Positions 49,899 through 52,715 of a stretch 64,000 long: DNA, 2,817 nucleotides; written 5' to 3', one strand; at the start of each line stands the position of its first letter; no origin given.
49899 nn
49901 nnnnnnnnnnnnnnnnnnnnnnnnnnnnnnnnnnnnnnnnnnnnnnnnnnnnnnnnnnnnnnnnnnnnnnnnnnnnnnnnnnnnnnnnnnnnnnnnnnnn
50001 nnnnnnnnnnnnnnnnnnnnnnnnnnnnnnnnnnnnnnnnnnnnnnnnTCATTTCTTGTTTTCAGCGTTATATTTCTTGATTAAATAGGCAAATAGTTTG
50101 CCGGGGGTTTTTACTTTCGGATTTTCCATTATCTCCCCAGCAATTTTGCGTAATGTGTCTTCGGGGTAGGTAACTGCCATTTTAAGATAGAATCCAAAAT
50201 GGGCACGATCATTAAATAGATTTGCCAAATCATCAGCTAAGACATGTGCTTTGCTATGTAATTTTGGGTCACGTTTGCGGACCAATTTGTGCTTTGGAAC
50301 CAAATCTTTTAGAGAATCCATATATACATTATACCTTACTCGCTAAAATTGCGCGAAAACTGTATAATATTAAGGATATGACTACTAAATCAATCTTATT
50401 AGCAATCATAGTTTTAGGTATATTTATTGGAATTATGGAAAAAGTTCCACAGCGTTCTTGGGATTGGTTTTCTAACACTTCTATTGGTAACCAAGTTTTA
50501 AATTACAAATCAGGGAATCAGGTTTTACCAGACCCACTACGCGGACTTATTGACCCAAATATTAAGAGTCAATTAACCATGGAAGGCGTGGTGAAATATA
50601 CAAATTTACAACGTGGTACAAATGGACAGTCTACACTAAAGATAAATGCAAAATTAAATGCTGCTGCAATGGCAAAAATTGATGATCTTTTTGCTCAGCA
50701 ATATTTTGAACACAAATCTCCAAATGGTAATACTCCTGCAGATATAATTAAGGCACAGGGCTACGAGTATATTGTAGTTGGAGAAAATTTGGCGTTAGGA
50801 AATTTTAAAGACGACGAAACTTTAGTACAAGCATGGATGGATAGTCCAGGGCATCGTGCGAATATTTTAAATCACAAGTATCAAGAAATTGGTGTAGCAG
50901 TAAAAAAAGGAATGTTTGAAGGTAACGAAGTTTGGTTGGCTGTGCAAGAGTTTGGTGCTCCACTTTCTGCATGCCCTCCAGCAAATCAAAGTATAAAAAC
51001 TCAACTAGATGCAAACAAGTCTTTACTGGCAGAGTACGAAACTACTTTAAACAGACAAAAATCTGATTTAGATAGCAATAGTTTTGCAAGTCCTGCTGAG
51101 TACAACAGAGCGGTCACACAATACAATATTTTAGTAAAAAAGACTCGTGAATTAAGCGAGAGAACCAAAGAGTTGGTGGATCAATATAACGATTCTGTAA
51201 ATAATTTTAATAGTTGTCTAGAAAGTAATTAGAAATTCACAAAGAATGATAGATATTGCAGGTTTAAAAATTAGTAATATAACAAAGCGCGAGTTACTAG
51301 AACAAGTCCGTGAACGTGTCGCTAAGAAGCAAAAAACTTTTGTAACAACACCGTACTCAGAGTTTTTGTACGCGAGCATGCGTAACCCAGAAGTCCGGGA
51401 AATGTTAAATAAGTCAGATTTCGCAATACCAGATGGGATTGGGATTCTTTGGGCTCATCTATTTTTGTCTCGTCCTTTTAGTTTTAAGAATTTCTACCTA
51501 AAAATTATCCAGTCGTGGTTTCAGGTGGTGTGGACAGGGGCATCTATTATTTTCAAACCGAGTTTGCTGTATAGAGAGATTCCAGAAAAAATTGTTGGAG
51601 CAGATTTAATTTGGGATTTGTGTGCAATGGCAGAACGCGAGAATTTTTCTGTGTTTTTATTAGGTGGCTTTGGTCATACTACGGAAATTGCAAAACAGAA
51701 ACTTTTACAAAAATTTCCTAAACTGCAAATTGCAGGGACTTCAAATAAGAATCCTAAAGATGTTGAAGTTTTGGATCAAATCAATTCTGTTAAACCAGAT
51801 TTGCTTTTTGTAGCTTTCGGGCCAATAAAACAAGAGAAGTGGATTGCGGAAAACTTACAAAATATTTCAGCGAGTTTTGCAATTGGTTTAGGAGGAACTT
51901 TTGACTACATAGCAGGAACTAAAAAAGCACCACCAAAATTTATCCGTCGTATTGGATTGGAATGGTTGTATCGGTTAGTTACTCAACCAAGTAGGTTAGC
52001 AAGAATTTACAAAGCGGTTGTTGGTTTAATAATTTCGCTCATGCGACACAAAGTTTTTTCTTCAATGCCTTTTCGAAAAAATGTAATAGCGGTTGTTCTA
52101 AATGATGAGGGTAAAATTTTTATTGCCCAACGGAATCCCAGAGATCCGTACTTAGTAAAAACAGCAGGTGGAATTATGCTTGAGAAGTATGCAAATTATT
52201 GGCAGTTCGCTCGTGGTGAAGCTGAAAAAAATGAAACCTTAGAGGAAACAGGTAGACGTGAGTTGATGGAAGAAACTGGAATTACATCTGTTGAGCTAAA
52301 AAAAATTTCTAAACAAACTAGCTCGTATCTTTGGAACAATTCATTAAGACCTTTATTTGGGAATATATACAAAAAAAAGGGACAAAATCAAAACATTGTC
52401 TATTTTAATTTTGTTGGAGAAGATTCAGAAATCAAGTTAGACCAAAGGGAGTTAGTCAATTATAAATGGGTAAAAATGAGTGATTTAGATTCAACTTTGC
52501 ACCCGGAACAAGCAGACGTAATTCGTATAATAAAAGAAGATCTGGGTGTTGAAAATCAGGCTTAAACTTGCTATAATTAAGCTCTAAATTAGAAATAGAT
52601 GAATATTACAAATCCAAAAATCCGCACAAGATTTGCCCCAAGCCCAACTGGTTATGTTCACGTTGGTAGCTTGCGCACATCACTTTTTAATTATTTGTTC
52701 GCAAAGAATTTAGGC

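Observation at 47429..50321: def-fmt operon interrupted by tandem oligoribonuclease-like paralogues, one with all DEDDh residues lost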

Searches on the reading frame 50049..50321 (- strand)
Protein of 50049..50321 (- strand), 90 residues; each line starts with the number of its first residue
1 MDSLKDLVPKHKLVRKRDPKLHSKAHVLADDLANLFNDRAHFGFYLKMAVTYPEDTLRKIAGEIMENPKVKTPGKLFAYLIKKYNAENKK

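Call 3: search_protein_families(library=pfam, proteins=[window:50049-50321:-], max_evalue=1)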
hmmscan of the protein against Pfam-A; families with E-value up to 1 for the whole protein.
window:50049-50321:- (90 aa): 0 families

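Call 4: search_protein_families(library=ncbifam, proteins=[window:50049-50321:-], max_evalue=1)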
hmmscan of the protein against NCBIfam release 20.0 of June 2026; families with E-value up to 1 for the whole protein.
window:50049-50321:- (90 aa): 0 families

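Call 26: search_solved_structures(query=A2, max_evalue=10, show_alignments=2)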
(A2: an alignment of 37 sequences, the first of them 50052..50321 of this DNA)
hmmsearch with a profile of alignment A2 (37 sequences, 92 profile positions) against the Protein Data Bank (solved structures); distinct sequences matched with E-value up to 10: 0.

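Call 27: search_protein_families(library=pfam, alignment_id=A2, max_evalue=10)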
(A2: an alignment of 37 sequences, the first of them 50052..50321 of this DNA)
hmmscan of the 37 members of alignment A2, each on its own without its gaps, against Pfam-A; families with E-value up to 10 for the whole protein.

A. member 1, window:50052-50321:- (90 aa): 0 families

B. families by the number of members that match (of 37 scanned): 9 families
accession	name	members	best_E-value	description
PF24610.1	DUF7623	3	0.027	Domain of unknown function (DUF7623)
PF05190.23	MutS_IV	1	0.012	MutS family domain IV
PF13402.12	Peptidase_M60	1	0.047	Peptidase M60, enhancin and enhancin-like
PF10258.14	PHAX_RNA-bd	1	0.094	Phosphorylated adapter RNA export protein, RNA-binding domain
PF23873.1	DUF7228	1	0.16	Family of unknown function (DUF7228)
PF08638.16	Med14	1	0.16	Mediator complex subunit MED14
PF06668.17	ITI_HC_C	1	0.18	Inter-alpha-trypsin inhibitor heavy chain C-terminus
PF14612.12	Ino80_Iec3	1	0.19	IEC3 subunit of the Ino80 complex, chromatin re-modelling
PF24902.1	Ig_NUP210_9th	1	0.22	NUP210, Ig-like domain 9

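Call 39: find_homologous_proteins(query=window:50052-50321:-, max_evalue=0.001)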
Query window:50052-50321:- (90 aa): 239 proteins with E <= 0.001 among 244 candidates; the best 120 are listed.
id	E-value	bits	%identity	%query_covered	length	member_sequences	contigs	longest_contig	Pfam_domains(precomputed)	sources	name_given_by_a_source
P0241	8.4e-53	194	100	100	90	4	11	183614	-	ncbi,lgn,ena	-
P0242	3.0e-40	154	81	100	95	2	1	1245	-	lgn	-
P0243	3.8e-39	150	79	100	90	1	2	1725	-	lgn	-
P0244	5.1e-39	150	82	94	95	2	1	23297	-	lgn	-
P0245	2.4e-38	148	77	100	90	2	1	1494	-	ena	-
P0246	7.6e-38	146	81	94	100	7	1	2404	-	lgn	-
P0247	9.5e-38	146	76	100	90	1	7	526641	-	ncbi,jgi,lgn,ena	-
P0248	2.1e-37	145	76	100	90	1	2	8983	-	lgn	-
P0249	3.2e-37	144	77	100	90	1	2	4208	-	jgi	jgi:hypothetical protein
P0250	4.3e-37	144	74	99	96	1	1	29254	-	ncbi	-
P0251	4.9e-37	144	74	100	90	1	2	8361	-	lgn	-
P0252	6.3e-37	143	74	100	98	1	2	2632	-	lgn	-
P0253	7.6e-37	143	78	100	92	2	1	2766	-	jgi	jgi:predicted component of type VI protein secretion system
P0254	1.4e-36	142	72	100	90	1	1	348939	-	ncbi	-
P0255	1.6e-36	142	76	100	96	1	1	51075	-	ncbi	-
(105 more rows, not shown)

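Call 59: predict_structure(alignment_id=A4)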
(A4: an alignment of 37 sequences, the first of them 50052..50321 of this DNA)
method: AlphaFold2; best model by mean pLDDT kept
length: 90 residues; sequences in the alignment: 37
mean_pLDDT: 83.4   pTM: 0.66
mean pLDDT of the five models: 83.4, 83.1, 82.7, 82.7, 82.5
residues with pLDDT >= 90: 59; 70-90: 9; 50-70: 20; < 50: 2
segments of 3 or more residues with pLDDT < 50: none
pLDDT, mean of each block of 10 residues (from residue 1): 53 60 87 93 95 94 90 93 86
secondary structure, 60 per line:
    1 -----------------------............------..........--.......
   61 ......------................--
elements in order: H24-35 H42-51 H54-66 H73-88

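Call 71: search_protein_families(library=padloc, proteins=[window:50049-50321:-], max_evalue=0.01)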
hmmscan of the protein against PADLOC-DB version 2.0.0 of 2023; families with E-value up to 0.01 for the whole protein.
window:50049-50321:- (90 aa): 0 families

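Call 72: search_protein_families(library=phrogs, proteins=[window:50049-50321:-], max_evalue=0.01)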
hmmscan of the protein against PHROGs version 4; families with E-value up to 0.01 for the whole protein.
window:50049-50321:- (90 aa): 1 family
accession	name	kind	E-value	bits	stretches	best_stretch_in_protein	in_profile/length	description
phrog_9425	-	transcription regulation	1.3e-05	25.8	1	53-89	33-69/72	transcriptional repressor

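Call 78: fold_search(model_id=the predicted structure, library=pdb)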
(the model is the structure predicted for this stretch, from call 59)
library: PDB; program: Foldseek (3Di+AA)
matches with E <= 10: 0; with E <= 0.001: 0
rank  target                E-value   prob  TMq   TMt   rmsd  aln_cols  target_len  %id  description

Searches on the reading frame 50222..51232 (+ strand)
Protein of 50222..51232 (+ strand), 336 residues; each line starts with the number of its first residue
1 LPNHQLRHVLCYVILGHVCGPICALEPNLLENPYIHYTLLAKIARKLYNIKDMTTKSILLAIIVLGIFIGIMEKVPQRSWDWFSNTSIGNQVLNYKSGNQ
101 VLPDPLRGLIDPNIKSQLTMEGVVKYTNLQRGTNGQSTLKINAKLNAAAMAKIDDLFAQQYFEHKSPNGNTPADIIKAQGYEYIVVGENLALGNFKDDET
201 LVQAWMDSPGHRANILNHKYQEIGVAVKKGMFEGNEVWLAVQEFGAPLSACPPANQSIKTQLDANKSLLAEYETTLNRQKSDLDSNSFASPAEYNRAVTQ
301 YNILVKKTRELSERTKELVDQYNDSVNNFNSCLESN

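Call 34: search_protein_families(library=pfam, proteins=[window:50222-51232:+], max_evalue=0.001)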
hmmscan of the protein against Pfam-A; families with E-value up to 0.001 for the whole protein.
window:50222-51232:+ (336 aa): 1 family
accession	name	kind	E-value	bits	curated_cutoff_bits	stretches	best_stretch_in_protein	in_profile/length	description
PF00188.32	CAP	-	6.5e-15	56.5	21.1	1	126-234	3-109/117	Cysteine-rich secretory protein family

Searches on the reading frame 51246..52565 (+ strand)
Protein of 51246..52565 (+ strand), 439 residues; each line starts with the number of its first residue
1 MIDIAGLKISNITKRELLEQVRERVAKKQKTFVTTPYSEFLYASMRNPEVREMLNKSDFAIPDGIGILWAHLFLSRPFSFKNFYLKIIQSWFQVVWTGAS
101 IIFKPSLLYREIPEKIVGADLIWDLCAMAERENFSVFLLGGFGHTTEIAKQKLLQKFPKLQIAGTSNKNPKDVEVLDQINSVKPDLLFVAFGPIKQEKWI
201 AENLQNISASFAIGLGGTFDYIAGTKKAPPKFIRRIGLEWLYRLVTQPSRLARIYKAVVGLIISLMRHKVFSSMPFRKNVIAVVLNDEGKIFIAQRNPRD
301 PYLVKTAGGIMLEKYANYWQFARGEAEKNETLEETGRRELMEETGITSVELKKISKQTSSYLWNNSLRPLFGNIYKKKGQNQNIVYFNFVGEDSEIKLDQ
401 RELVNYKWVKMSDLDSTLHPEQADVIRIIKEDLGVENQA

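Call 34: search_protein_families(library=pfam, proteins=[window:51246-52565:+], max_evalue=0.001)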
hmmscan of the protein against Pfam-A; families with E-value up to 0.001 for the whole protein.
window:51246-52565:+ (439 aa): 2 families
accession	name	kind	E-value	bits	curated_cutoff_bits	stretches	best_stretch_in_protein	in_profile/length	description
PF03808.19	Glyco_tran_WecG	-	2.3e-48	164.6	27.4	1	95-255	5-168/168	Glycosyl transferase WecG/TagA/CpsF family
PF00293.34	NUDIX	-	2.2e-15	57.3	21.1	1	276-426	2-131/134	NUDIX domain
